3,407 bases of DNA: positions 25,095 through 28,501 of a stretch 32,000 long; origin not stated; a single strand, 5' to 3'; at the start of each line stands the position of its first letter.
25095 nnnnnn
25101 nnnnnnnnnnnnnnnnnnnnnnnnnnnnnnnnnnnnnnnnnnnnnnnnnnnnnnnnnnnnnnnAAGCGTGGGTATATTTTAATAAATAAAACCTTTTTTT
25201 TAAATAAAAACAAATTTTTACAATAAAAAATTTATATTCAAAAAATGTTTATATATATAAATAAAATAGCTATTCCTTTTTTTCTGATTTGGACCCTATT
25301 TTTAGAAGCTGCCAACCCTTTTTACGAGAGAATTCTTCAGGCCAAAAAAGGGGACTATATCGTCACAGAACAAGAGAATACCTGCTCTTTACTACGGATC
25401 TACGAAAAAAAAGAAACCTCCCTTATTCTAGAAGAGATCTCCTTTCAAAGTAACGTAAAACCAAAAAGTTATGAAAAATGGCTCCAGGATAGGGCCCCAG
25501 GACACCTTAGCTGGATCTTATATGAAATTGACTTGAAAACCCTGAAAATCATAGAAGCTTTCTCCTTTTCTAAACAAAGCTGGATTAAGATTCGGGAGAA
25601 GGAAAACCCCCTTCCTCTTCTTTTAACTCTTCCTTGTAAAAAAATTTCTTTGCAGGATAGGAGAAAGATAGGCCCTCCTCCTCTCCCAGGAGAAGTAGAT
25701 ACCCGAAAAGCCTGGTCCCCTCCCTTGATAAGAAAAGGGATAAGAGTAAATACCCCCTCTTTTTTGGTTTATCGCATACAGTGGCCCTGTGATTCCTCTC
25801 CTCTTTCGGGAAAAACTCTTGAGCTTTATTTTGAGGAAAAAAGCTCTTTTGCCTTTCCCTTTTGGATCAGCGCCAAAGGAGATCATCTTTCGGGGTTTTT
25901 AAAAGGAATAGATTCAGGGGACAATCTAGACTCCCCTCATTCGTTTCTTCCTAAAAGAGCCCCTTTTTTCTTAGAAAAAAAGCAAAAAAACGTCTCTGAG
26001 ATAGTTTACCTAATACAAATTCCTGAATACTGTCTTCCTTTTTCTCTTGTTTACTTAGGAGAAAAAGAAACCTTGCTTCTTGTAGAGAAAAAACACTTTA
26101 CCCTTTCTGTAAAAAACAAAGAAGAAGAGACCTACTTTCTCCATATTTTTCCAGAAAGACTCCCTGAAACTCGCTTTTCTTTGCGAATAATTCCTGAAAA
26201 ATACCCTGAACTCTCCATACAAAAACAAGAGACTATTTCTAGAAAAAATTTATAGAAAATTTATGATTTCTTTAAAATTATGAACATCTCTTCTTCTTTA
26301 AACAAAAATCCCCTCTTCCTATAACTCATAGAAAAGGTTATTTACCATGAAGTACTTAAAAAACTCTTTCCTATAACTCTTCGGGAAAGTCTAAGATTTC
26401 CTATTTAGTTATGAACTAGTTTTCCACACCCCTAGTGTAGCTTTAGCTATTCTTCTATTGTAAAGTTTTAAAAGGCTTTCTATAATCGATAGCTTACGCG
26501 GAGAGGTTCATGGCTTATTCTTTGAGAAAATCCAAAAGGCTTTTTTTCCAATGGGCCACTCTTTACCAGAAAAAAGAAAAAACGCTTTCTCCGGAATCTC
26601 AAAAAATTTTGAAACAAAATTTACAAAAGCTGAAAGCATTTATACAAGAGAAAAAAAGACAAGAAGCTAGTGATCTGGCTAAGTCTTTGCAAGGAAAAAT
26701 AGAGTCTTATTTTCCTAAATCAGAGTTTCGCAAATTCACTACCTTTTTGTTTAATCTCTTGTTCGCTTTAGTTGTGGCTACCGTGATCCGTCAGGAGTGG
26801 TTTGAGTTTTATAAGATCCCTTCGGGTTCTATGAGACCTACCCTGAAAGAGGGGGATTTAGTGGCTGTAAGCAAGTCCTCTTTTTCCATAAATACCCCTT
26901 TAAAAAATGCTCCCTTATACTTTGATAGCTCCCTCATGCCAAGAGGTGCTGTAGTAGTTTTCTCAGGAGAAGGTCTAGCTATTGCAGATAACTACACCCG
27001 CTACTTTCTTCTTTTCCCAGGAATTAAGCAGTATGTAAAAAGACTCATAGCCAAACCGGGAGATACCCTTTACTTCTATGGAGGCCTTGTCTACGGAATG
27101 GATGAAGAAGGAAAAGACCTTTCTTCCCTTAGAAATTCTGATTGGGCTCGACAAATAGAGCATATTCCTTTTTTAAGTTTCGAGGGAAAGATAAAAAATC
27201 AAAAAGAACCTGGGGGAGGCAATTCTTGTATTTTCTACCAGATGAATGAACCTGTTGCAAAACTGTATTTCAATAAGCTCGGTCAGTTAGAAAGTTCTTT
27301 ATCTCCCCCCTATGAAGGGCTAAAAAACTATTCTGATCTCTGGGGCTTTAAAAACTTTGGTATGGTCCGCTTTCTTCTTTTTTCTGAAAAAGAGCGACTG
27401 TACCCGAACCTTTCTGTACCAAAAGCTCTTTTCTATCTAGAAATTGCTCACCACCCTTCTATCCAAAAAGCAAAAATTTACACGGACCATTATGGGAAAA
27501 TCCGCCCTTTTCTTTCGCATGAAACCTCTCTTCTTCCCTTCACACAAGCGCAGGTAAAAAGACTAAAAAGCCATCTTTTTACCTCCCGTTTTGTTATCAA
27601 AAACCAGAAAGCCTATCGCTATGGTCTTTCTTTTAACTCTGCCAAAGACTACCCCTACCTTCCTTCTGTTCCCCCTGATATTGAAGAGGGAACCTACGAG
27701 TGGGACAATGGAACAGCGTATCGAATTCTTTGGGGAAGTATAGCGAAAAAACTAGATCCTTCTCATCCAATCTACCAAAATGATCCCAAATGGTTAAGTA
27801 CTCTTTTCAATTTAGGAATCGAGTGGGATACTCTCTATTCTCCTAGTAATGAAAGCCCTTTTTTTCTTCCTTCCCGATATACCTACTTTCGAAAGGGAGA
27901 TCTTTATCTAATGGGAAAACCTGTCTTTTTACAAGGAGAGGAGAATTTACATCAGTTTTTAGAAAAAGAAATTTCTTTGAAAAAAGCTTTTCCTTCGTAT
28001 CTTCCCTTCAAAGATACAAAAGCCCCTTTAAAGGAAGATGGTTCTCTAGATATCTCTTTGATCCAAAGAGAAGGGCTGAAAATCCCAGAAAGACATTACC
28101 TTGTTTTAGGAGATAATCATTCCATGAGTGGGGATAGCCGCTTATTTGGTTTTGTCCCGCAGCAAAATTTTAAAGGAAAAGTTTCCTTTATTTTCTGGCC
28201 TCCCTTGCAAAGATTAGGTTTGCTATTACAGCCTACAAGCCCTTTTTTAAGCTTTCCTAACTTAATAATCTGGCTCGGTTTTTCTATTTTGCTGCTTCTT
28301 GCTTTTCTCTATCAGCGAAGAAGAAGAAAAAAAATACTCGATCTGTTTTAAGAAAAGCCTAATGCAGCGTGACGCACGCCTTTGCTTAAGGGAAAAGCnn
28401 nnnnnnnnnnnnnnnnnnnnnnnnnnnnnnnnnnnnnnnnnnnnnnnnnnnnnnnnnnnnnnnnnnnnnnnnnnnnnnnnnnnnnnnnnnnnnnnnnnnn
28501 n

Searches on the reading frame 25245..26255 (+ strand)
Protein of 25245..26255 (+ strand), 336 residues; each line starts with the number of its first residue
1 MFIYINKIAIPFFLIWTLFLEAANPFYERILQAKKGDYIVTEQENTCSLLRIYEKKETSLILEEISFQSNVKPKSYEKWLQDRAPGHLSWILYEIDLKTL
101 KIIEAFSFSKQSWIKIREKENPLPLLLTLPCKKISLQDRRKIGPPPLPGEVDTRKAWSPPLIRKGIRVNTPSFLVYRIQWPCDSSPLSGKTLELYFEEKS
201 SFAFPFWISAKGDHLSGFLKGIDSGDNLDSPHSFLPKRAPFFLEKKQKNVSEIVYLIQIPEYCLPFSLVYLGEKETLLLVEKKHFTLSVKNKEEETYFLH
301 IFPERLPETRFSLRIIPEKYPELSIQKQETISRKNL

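Call 9: search_protein_families(library=pfam, proteins=[window:25245-26255:+], max_evalue=0.001)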
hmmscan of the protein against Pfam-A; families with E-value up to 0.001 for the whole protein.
window:25245-26255:+ (336 aa): 1 family
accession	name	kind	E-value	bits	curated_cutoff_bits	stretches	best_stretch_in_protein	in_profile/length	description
PF24683.1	CT021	-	2.5e-34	118.2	27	1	48-168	1-124/125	CT021 protein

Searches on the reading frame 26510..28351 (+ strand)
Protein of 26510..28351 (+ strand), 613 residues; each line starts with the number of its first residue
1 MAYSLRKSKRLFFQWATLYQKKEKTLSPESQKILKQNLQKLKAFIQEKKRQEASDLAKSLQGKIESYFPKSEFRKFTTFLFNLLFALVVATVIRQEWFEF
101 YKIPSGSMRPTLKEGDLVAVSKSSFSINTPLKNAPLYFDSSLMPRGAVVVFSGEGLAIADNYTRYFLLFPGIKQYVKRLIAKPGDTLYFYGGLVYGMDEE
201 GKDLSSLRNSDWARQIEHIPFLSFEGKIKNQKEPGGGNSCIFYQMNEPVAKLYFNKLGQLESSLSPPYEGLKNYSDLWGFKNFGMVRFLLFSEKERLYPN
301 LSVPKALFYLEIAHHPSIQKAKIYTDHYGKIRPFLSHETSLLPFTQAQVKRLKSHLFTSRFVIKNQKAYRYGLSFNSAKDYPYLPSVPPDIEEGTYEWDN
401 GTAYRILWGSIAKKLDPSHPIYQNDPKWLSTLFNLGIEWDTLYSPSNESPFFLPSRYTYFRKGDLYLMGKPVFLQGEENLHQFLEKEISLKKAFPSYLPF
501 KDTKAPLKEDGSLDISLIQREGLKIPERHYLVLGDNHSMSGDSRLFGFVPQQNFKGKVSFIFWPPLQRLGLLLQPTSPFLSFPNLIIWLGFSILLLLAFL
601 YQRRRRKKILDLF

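Call 9: search_protein_families(library=pfam, proteins=[window:26510-28351:+], max_evalue=0.001)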
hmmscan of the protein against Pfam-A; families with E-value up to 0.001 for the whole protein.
window:26510-28351:+ (613 aa): 1 family
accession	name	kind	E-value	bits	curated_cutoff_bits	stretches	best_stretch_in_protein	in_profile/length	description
PF10502.14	Peptidase_S26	-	7.5e-28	98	22.9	2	80-199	5-97/168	Signal peptidase, peptidase S26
